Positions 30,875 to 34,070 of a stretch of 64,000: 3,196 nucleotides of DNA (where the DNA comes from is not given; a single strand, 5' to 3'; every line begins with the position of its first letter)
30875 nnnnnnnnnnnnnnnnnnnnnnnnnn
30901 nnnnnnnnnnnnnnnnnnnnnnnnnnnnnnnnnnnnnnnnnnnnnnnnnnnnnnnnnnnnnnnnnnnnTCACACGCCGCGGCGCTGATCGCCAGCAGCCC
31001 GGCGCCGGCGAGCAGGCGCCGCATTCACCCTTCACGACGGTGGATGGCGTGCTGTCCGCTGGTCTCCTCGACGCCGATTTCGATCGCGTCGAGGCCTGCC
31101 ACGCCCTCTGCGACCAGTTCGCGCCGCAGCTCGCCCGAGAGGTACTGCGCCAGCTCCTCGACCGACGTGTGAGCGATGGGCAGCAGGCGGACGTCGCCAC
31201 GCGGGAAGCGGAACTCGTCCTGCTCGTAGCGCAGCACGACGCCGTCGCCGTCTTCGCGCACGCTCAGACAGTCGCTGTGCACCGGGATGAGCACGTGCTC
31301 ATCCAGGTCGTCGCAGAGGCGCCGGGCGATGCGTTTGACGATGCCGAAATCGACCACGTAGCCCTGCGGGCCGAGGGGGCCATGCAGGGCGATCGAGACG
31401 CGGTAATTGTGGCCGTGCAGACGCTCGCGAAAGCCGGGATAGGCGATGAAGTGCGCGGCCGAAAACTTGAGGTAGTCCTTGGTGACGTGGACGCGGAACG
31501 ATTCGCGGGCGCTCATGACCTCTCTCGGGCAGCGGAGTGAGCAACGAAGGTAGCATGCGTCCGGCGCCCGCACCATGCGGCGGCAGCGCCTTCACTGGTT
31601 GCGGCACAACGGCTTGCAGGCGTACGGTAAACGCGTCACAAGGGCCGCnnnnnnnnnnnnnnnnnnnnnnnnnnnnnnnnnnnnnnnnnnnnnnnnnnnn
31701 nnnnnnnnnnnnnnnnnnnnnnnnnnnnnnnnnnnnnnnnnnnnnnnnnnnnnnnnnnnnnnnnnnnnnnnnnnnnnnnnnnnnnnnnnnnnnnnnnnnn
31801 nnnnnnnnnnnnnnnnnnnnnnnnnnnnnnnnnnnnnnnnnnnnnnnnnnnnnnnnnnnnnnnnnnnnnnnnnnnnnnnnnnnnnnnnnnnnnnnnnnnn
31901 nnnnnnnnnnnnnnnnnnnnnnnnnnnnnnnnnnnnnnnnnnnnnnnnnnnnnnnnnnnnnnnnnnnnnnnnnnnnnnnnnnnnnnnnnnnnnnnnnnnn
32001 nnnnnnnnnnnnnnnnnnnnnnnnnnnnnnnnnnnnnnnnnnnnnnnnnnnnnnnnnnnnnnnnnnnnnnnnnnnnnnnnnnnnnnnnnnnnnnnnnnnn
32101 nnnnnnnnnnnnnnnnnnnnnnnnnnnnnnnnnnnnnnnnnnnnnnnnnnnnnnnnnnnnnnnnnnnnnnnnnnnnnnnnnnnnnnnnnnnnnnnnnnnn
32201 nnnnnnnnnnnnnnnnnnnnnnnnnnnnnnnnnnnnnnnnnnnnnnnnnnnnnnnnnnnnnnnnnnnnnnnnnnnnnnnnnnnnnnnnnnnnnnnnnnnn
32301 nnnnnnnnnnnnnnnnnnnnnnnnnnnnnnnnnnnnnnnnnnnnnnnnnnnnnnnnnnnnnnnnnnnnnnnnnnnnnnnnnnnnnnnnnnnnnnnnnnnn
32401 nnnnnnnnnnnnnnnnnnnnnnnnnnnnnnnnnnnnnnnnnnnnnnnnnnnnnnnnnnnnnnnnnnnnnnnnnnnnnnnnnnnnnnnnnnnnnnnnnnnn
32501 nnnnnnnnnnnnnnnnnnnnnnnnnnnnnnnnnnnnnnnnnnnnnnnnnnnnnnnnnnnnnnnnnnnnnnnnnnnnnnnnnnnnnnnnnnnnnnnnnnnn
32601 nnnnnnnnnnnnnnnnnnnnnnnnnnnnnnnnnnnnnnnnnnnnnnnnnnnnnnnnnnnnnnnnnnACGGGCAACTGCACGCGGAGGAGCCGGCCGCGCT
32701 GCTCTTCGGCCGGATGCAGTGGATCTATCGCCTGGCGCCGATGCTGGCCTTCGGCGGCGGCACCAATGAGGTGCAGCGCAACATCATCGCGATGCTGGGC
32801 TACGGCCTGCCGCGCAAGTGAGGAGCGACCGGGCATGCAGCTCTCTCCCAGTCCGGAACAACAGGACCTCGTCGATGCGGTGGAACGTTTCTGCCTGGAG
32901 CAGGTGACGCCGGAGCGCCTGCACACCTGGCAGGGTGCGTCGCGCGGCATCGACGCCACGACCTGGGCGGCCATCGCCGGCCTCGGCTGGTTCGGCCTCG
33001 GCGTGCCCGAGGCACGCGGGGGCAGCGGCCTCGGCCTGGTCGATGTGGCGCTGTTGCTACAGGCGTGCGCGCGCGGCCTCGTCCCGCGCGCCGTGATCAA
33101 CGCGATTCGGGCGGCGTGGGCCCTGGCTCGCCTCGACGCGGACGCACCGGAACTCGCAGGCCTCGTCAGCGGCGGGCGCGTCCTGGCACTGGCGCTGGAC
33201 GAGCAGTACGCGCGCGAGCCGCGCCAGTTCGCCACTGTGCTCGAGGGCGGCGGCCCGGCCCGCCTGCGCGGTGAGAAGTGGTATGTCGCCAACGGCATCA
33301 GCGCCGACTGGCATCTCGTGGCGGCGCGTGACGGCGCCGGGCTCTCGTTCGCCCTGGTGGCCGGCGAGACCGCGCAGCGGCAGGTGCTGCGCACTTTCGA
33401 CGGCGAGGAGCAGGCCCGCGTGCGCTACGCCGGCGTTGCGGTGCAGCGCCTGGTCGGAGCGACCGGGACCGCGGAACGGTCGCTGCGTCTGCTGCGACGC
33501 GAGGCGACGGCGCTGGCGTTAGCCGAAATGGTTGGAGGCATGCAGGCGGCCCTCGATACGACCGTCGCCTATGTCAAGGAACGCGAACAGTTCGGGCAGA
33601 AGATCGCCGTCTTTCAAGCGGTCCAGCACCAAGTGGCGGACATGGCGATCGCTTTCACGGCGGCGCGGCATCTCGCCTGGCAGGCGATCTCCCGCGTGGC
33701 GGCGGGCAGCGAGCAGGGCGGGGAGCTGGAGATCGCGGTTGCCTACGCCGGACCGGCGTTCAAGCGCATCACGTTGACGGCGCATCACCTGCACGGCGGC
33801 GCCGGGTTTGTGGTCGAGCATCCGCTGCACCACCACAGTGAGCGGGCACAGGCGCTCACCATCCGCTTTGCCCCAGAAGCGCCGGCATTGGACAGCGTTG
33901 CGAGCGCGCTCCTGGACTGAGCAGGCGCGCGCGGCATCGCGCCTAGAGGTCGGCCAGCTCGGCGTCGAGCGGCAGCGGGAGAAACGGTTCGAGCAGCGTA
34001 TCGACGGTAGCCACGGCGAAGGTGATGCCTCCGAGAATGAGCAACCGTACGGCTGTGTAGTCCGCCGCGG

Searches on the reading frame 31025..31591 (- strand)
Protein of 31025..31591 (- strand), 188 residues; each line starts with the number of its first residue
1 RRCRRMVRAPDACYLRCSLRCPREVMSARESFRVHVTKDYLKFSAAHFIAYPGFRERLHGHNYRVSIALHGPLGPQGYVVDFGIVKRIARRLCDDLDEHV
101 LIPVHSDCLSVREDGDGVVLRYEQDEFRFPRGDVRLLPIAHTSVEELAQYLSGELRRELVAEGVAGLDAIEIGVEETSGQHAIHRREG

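Call 47: search_protein_families(library=pfam, proteins=[window:31025-31591:-], max_evalue=0.00001)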
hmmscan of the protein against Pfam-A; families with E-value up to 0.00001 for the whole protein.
window:31025-31591:- (188 aa): 1 family
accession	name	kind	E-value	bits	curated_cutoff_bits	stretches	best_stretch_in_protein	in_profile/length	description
PF01242.24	PTPS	-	2e-18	66.9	22.4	1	41-186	6-120/121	6-pyruvoyl tetrahydropterin synthase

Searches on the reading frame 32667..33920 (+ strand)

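Call 47: search_protein_families(library=pfam, proteins=[window:32667-33920:+], max_evalue=0.00001)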
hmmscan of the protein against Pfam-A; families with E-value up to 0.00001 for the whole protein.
window:32667-33920:+ (417 aa): 3 families
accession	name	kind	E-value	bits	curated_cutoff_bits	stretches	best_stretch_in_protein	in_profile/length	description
PF00441.29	Acyl-CoA_dh_1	-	1.5e-24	87.3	22.4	1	285-399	19-133/150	Acyl-CoA dehydrogenase, C-terminal domain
PF02771.21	Acyl-CoA_dh_N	-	1.5e-13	51.6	22.9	1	62-147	1-84/113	Acyl-CoA dehydrogenase, N-terminal domain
PF08028.16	Acyl-CoA_dh_2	-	1.9e-08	35.1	22.7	1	286-387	5-116/134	Acyl-CoA dehydrogenase, C-terminal domain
